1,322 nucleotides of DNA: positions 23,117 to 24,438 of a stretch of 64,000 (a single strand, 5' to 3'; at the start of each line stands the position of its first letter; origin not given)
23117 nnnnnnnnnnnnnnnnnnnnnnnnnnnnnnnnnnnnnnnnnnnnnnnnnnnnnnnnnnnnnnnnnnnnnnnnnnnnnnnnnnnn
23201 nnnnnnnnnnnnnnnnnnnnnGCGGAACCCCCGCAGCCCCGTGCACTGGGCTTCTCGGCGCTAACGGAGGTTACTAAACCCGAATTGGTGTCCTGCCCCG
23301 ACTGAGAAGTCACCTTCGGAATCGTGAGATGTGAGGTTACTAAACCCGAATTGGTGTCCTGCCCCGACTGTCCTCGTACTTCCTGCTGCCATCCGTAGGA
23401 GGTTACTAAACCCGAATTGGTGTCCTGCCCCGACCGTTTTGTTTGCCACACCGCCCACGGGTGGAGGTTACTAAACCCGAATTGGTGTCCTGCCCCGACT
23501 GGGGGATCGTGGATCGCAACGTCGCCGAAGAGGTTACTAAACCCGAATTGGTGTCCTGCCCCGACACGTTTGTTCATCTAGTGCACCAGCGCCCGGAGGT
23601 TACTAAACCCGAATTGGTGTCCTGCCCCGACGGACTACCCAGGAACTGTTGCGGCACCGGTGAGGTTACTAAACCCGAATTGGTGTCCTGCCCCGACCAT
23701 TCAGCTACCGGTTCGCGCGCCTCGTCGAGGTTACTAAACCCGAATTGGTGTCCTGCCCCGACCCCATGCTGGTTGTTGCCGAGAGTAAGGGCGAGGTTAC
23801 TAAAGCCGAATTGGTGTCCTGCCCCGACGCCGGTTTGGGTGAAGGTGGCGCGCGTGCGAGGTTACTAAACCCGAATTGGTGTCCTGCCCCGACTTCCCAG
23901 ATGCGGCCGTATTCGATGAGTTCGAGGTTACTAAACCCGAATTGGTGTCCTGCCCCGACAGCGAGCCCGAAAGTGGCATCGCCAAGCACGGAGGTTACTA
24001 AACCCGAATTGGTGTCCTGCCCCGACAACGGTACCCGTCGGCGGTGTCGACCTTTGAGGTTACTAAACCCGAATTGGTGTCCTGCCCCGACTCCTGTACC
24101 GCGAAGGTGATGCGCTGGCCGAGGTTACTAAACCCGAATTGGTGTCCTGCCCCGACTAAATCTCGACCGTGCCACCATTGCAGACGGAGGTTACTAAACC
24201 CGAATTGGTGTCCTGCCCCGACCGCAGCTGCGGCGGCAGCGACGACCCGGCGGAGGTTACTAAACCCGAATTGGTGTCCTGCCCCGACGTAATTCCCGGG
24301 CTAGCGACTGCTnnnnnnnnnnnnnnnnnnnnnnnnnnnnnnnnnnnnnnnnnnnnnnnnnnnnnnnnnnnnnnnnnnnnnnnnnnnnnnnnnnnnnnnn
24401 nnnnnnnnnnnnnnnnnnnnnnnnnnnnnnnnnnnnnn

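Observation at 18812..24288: Complete, compact type II-C-style CRISPR-Cas9 system in a high-GC genome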

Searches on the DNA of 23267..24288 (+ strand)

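Call 39: search_dna_similar(query=window:23267-24288:+, collection=phages, mode=distant, max_evalue=10, max_rows=30)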
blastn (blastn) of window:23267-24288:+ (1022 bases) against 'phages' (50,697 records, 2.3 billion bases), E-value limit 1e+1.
Records with a match: 17; places in all: 17; records where one place covers at least 80% of the query: 0.
Best place of each record, by identity: >=99% 3; 95-99% 1; 80-90% 13.
By first word of the organism name: Mycobacterium 16; Mycolicibacterium 1.
By host as written in the record: Mycobacterium smegmatis mc2 155 11; Mycobacterium smegmatis mc#155 4; Mycobacterium smegmatis mc2155 1; Mycolicibacterium smegmatis mc^2 155 1.
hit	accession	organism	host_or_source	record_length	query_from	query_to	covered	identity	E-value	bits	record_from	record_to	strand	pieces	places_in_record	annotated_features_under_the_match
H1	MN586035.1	Mycobacterium phage ChosenOne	Mycobacterium smegmatis mc2 155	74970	949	979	3%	87.1%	4e+0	39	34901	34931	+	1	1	46: hypothetical protein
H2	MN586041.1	Mycobacterium phage Elite2014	Mycobacterium smegmatis mc2 155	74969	949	979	3%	87.1%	4e+0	39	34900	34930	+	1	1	45: hypothetical protein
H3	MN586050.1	Mycobacterium phage Lilpickle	Mycobacterium smegmatis mc#155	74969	949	979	3%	87.1%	4e+0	39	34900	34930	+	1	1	45: hypothetical protein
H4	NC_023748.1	Mycobacterium phage SkiPole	Mycobacterium smegmatis mc2 155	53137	949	979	3%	87.1%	4e+0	39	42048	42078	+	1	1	69: hypothetical protein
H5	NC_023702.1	Mycobacterium phage Kugel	Mycobacterium smegmatis mc2 155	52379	949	979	3%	87.1%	4e+0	39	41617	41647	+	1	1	63: hypothetical protein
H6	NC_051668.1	Mycobacterium phage Hlubikazi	Mycobacterium smegmatis mc#155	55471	949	979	3%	87.1%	4e+0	39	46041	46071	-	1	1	74: hypothetical protein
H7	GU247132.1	Mycobacterium phage SkiPole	Mycobacterium smegmatis mc2 155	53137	949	979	3%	87.1%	4e+0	39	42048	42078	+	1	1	69: hypothetical protein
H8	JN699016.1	Mycobacterium phage Kugel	Mycobacterium smegmatis mc2 155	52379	949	979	3%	87.1%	4e+0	39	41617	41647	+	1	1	63: hypothetical protein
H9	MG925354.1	Mycobacterium phage Ogopogo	Mycobacterium smegmatis mc2 155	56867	949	979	3%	87.1%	4e+0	39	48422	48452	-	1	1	85: hypothetical protein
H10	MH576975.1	Mycobacterium phage Target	Mycobacterium smegmatis mc2155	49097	949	979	3%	87.1%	4e+0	39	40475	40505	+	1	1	63: hypothetical protein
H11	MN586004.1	Mycobacterium phage Strokeseat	Mycobacterium smegmatis mc2 155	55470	949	979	3%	87.1%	4e+0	39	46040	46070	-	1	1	74: hypothetical protein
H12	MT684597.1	Mycobacterium phage Mandlovu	Mycobacterium smegmatis mc#155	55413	949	979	3%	87.1%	4e+0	39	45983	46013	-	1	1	74: membrane protein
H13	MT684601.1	Mycobacterium phage Hlubikazi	Mycobacterium smegmatis mc#155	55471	949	979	3%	87.1%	4e+0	39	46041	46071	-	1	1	74: hypothetical protein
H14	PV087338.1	Mycolicibacterium phage NM241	Mycolicibacterium smegmatis mc^2 155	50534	954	978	2%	96.0%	1e+0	42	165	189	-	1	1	tail length tape measure protein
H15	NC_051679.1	Mycobacterium phage Mahavrat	Mycobacterium smegmatis mc2 155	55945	683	703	2%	100.0%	4e+0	39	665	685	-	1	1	2: terminase large subunit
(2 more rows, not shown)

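Call 40: search_dna_similar(query=window:23267-24288:+, collection=plasmids, mode=distant, max_evalue=10, max_rows=30)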
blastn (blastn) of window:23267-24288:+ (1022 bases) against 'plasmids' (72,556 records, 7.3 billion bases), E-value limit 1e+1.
Records with a match: 10; places in all: 10; records where one place covers at least 80% of the query: 0.
Best place of each record, by identity: 95-99% 1; 90-95% 4; 80-90% 5.
By first word of the organism name: Streptomyces 4; Nonomuraea 1; Roseomonas 1; Burkholderia 1; Pseudarthrobacter 1; Tsukamurella 1; Kitasatospora 1.
By predicted mobility (MOB-suite, as given by PLSDB): non-mobilizable 9; conjugative 1.
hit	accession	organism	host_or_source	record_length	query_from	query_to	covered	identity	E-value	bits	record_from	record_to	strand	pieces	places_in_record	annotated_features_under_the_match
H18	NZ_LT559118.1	Nonomuraea gerenzanensis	-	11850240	943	986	4%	81.8%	3e-1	45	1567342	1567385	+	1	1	none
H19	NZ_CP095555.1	Roseomonas gilardii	single cell,blood and other clinical ...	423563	951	990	4%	82.5%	3e+0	42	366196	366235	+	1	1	CopD family protein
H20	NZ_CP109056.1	Streptomyces sp. NBC_01304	-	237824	950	985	4%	86.5%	3e+0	42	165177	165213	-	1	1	hypothetical protein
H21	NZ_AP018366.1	Streptomyces sp. SN-593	-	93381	947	983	4%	83.8%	3e+0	41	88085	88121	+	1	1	hypothetical protein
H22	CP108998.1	Streptomyces sp. NBC_00708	-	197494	936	968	3%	88.2%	3e+0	41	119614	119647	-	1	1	APC family permease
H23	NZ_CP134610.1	Streptomyces sp. ITFR-16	Ips typographus,whole organism,Ips ...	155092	948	979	3%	90.9%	1e+0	44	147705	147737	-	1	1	hypothetical protein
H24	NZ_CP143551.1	Burkholderia multivorans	Homo sapiens,bronchoalveolar lavage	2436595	957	987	3%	90.6%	3e+0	42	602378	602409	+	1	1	none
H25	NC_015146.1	Pseudarthrobacter phenanthrenivorans Sphe3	creosote-polluted soil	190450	958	987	3%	90.0%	3e+0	42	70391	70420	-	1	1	transposase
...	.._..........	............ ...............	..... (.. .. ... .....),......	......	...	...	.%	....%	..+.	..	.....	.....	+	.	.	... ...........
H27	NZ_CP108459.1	Kitasatospora sp. NBC_01266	-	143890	946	970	2%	96.0%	3e+0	42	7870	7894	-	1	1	helix-turn-helix transcriptional regulator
